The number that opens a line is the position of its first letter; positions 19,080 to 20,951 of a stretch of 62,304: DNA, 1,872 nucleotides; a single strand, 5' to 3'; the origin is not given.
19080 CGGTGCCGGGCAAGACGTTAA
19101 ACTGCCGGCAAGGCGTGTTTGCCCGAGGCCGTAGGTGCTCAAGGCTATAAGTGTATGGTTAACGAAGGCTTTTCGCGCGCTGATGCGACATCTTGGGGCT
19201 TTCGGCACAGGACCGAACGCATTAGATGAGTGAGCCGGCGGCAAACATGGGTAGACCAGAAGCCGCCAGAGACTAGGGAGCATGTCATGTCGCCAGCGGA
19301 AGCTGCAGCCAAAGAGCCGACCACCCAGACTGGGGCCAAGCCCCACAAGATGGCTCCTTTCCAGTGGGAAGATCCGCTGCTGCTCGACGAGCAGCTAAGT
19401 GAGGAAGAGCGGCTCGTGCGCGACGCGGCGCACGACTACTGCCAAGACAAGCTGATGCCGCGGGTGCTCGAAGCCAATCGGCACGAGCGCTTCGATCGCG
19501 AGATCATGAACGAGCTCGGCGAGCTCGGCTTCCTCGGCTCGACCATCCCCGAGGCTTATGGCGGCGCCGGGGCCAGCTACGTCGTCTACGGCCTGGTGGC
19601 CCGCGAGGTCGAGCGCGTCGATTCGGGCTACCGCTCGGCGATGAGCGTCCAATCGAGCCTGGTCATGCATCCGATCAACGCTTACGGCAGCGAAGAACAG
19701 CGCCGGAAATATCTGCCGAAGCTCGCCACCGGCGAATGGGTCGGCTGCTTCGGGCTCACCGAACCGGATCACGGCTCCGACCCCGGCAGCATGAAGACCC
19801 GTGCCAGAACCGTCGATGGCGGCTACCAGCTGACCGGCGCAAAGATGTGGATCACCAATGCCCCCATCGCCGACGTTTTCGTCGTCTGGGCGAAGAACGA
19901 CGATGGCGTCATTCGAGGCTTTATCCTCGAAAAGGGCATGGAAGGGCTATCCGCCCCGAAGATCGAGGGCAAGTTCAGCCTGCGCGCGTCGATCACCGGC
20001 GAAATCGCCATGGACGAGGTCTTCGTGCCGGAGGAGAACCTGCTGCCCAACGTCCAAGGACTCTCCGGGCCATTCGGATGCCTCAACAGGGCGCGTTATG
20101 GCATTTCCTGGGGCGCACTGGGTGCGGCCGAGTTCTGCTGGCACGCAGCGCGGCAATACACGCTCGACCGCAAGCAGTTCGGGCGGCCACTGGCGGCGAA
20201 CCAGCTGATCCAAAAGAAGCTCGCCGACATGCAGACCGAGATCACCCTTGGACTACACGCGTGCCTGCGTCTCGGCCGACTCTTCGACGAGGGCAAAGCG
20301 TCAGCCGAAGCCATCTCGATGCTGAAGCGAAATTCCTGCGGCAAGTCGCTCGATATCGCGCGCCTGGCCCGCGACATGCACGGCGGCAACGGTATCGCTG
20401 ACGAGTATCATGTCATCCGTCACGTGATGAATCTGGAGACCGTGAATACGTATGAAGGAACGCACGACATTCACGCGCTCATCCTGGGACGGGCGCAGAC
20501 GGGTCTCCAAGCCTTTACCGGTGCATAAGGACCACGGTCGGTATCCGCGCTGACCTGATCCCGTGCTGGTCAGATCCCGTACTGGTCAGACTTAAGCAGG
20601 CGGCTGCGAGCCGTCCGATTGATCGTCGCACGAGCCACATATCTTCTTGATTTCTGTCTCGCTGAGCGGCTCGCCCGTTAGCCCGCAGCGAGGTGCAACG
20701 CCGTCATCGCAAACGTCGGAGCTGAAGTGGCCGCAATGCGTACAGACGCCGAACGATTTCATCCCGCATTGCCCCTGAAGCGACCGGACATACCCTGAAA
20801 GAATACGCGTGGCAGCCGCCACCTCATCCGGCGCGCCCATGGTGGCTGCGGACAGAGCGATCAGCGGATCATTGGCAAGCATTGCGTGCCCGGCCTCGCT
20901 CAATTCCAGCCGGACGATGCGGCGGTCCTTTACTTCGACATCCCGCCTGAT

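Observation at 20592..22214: Cys-rich MarR repressor divergent from an RpoH2-like sigma factor, with readable operators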

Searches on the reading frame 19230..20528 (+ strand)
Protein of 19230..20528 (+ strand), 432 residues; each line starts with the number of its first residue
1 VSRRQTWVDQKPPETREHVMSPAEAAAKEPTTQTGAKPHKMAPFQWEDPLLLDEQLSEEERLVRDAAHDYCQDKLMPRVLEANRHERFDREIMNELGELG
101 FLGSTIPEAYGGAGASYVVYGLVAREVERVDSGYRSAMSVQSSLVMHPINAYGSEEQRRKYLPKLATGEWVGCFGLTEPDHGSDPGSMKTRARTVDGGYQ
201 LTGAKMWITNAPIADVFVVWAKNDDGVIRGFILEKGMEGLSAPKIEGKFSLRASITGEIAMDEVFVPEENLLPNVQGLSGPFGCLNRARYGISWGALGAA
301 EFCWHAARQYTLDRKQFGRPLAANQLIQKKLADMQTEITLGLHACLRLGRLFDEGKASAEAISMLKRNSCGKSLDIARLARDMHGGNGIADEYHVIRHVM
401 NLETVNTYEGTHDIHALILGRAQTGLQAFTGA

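Call 3: search_protein_families(library=pfam, proteins=[window:19230-20528:+], max_evalue=0.01)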
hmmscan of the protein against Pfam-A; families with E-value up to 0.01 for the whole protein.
window:19230-20528:+ (432 aa): 4 families
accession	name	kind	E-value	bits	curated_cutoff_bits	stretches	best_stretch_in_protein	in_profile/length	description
PF02771.21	Acyl-CoA_dh_N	-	6.6e-39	133.2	22.9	1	57-169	1-113/113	Acyl-CoA dehydrogenase, N-terminal domain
PF00441.29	Acyl-CoA_dh_1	-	4.5e-30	105.2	22.4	1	279-422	5-148/150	Acyl-CoA dehydrogenase, C-terminal domain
PF02770.24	Acyl-CoA_dh_M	-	9e-22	77.5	33.3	1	173-264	1-97/97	Acyl-CoA dehydrogenase, middle domain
PF08028.16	Acyl-CoA_dh_2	-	7.6e-07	29.9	22.7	1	291-411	2-132/134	Acyl-CoA dehydrogenase, C-terminal domain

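Call 4: search_protein_families(library=ncbifam, proteins=[window:19230-20528:+], max_evalue=0.01)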
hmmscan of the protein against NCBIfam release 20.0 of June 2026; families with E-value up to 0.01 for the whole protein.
window:19230-20528:+ (432 aa): 23 families
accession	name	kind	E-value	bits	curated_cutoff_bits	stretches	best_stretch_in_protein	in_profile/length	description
NF052270.1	Staph_DH_FadE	equivalog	4e-74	249.7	600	1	44-429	9-399/400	acyl-CoA dehydrogenase FadE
NF058590.1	AcCoDHFadEBacil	equivalog_domain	4e-70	237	600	1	50-359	15-327/586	acyl-CoA dehydrogenase FadE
NF042972.1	AcrlCoAredClosAcrC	equivalog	5.3e-69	232.7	640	1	53-422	2-375/378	acryloyl-CoA reductase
NF045552.1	GlutCoADH_Des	equivalog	4.4e-65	220.4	470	1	54-426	3-382/387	glutaryl-CoA dehydrogenase Acd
NF053553.1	prodigi_MBC_PigA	equivalog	2.3e-50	171.8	500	1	53-421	2-377/381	prodigiosin MBC biosynthesis dehydrogenase PigA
NF043006.1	CyhCrbnylCoADH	equivalog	4.2e-49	167.5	650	1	57-421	5-373/380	cyclohexane-1-carbonyl-CoA dehydrogenase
NF042439.1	SulpropCoADesulf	equivalog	1e-46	159.4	600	1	65-413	2-360/379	3-sulfinopropanoyl-CoA desulfinase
NF045652.1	ProlPCPDhRedW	equivalog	3.5e-42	144.6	650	1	61-390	5-341/376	L-prolyl-[peptidyl-carrier protein] dehydrogenase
TIGR03207.1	cyc_hxne_CoA_dh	equivalog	2.8e-36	125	575.35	1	56-423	1-371/372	cyclohexanecarboxyl-CoA dehydrogenase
NF008997.0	PRK12341.1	equivalog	5e-34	118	537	1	53-422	2-375/382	acyl-CoA dehydrogenase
NF002885.1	PRK03354.1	equivalog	6.7e-33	114.2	540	1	53-422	2-372/378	crotonobetainyl-CoA dehydrogenase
NF007000.1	PRK09463.1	subfamily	9.2e-26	90.4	600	1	84-390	70-399/726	acyl-CoA dehydrogenase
NF009586.0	PRK13026.1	subfamily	5e-21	74.7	608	1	85-390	106-434/777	acyl-CoA dehydrogenase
TIGR03204.1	pimC_large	equivalog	1.3e-18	67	623.85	1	56-357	4-308/395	pimeloyl-CoA dehydrogenase large subunit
TIGR04022.1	sulfur_SfnB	equivalog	4e-17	62.2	430.9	1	74-281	20-229/391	SfnB family sulfur acquisition oxidoreductase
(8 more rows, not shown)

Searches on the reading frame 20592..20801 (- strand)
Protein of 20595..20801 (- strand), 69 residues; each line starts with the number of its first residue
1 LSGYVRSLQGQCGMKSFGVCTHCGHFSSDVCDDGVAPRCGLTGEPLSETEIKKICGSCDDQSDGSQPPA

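Call 48: search_protein_families(library=pfam, proteins=[window:20595-20801:-], max_evalue=10)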
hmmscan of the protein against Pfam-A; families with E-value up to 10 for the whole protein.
seq(69 aa): 4 families
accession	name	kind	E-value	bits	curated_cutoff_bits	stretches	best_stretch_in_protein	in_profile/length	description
PF23601.1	DUF7140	-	0.0021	18.4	27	1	20-48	4-32/42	Domain of unknown function (DUF7140)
PF12660.12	zf-TFIIIC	-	0.0027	18.2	23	1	28-60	28-61/98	Putative zinc-finger of transcription factor IIIC complex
PF23145.1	Zf_2nd_IFT121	-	0.097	12.8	25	1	37-60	1-24/45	IFT121, second zinc finger domain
PF09297.16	Zn_ribbon_NUD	-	2.3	8.4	24.8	1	39-59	6-28/32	NADH pyrophosphatase zinc ribbon domain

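Call 71: search_solved_structures(query=A4, max_evalue=10, show_alignments=3)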
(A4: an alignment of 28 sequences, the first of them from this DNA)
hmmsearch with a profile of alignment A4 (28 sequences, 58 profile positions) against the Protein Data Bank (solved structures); distinct sequences matched with E-value up to 10: 3.
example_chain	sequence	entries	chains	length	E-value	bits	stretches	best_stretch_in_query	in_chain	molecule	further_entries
4iop_A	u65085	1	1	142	0.56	13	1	8-47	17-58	C-type lectin domain family 2 member A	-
4qiw_B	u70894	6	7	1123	2.2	11.1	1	3-39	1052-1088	DNA-directed RNA polymerase | DNA-directed RNA polymerase subunit beta | DNA-directed RNA polymerase subunit B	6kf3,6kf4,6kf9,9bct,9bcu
3h31_A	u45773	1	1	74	2.5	10.9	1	15-43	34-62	High potential iron-sulfur protein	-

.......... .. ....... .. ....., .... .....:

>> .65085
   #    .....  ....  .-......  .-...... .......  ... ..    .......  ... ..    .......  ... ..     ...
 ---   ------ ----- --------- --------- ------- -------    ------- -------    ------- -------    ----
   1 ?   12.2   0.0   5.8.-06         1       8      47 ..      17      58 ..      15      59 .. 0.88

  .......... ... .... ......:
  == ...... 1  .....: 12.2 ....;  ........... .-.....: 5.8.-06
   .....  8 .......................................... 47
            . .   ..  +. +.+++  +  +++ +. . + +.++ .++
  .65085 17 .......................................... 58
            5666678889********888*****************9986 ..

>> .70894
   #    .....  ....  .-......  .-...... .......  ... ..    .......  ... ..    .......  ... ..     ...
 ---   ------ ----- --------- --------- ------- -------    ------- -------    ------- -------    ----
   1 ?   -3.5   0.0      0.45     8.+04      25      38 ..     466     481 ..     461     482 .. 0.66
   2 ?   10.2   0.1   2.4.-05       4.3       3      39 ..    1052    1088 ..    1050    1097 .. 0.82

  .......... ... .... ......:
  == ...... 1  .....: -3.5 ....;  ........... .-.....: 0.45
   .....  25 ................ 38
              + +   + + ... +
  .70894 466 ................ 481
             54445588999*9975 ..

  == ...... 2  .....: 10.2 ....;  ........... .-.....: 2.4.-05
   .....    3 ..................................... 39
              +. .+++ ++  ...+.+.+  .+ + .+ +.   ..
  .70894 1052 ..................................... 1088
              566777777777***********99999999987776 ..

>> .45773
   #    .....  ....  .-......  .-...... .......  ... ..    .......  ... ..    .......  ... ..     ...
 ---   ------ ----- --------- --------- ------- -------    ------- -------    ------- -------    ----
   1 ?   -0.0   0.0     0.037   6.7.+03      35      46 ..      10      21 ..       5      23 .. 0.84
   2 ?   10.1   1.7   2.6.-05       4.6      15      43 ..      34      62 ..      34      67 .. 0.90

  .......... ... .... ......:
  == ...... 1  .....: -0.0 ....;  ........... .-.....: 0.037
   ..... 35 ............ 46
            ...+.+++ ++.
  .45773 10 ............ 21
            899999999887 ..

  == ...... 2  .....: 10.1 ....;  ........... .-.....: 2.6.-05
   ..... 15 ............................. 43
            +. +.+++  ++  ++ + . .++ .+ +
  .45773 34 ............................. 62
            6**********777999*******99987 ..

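Call 77: search_protein_representatives(alignment_id=A5)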
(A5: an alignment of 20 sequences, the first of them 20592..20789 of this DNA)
Query: 20 sequences, 61 profile positions. Proteins with E-value up to 0.001 (for the whole library): 449; up to 1e-10: 51; up to 1e-30: 0. The best 150 are listed.
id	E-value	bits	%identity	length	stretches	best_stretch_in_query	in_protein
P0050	2.0e-18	81.6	-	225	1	1-59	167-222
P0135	2.2e-17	78.3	-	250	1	1-59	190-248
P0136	2.3e-16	75.0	-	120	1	1-58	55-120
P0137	4.7e-16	74.0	-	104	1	1-58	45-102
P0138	8.4e-16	73.2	-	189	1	2-58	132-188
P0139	9.8e-16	73.0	-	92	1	1-58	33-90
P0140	1.9e-15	72.1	-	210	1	2-59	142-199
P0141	3.2e-15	71.4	-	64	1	1-57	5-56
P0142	6.1e-15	70.5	-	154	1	3-58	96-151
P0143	8.8e-15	69.9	-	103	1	4-60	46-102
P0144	1.2e-14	69.5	-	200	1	6-56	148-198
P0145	1.3e-14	69.4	-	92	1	3-58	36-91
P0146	2.4e-14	68.6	-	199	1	1-58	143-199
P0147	3.8e-14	67.9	-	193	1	1-59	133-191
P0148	4.0e-14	67.8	-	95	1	6-59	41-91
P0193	1.6e-10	56.3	-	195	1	1-58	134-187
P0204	3.1e-10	55.4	-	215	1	3-58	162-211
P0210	4.6e-10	54.8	-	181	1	2-57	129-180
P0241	2.6e-09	52.4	-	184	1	1-58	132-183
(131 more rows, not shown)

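Call 80: find_encoding_contigs(protein=P0135, flank=5000, max_places=3)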
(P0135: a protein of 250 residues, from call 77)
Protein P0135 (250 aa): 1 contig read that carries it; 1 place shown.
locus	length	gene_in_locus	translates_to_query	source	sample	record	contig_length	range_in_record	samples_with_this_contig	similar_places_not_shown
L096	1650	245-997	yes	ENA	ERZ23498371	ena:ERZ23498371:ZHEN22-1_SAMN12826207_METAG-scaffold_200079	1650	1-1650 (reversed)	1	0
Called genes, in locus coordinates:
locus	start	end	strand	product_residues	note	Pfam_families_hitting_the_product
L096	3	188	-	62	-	?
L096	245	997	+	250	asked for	-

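Call 83: find_encoding_contigs(protein=P0193, flank=5000, max_places=2)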
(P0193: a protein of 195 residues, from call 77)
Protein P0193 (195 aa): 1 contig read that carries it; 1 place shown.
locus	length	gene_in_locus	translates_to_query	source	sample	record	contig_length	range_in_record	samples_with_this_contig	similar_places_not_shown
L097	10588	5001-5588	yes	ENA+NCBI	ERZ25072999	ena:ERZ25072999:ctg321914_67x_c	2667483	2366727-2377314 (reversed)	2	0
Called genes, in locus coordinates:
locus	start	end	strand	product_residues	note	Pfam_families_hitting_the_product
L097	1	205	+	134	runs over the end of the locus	-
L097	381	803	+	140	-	PF01814:Hemerythrin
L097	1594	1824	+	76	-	-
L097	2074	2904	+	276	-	-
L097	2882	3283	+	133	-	-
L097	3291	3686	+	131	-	-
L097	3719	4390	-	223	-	PF01797:Y1_Tnp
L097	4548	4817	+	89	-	-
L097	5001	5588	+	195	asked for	-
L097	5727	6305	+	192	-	-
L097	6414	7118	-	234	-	-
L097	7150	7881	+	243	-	-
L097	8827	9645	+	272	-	PF01135:PCMT (weak), PF01209:Ubie_methyltran, PF13489:Methyltransf_23, PF05175:MTS (weak), PF13847:Methyltransf_31, PF08241:Methyltransf_11, PF08242:Methyltransf_12, PF13649:Methyltransf_25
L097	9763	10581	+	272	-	PF01209:Ubie_methyltran, PF13489:Methyltransf_23 (faint), PF13847:Methyltransf_31, PF08241:Methyltransf_11, PF08242:Methyltransf_12, PF13649:Methyltransf_25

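Call 84: find_encoding_contigs(protein=P0210, flank=5000, max_places=2)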
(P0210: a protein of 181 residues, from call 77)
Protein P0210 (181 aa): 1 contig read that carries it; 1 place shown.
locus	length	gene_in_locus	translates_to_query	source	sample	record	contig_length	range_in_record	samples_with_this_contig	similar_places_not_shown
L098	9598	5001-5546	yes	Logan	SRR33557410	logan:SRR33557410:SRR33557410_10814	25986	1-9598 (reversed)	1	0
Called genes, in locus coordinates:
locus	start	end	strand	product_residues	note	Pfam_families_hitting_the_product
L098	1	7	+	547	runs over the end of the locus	PF10134:RPA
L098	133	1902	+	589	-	PF00664:ABC_membrane, PF00005:ABC_tran, PF02463:SMC_N (faint)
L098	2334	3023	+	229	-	PF00072:Response_reg, PF00512:HisKA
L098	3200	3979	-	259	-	PF00378:ECH_1, PF16113:ECH_2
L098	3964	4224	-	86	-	-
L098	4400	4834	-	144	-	PF01152:Bac_globin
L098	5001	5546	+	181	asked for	-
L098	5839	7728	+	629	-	-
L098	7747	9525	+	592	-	PF20695:UbiD_N, PF01977:UbiD, PF20696:UbiD_C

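Call 85: find_encoding_contigs(protein=P0204, flank=5000, max_places=2)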
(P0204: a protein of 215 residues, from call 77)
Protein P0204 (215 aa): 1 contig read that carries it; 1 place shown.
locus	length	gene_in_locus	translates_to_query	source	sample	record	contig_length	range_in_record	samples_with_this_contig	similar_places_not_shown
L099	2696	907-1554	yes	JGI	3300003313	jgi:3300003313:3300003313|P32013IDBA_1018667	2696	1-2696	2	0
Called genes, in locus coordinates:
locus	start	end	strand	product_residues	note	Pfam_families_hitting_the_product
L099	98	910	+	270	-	-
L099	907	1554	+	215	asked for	PF06808:DctM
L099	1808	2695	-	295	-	?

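Call 86: find_encoding_contigs(protein=P0241, flank=5000, max_places=2)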
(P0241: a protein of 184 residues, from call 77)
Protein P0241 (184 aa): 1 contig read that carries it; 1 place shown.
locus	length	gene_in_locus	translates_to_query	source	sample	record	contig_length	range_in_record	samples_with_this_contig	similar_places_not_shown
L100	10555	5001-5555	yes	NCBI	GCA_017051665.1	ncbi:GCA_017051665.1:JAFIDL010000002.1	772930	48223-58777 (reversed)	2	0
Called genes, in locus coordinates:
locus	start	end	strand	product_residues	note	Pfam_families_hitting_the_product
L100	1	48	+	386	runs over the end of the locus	PF01546:Peptidase_M20, PF07687:M20_dimer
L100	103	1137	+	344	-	PF03480:DctP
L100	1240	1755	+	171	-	PF04290:DctQ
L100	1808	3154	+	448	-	PF06808:DctM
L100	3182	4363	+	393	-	PF01321:Creatinase_N, PF00557:Peptidase_M24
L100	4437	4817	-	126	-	-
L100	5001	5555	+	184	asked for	PF01047:MarR (faint), PF13463:HTH_27 (faint), PF12802:MarR_2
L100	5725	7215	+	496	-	PF01645:Glu_synthase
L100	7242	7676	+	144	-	PF04828:GFA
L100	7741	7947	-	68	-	-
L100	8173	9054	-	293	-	PF01418:HTH_6, PF01380:SIS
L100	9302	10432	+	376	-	PF03480:DctP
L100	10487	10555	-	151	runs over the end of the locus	PF04657:DMT_YdcZ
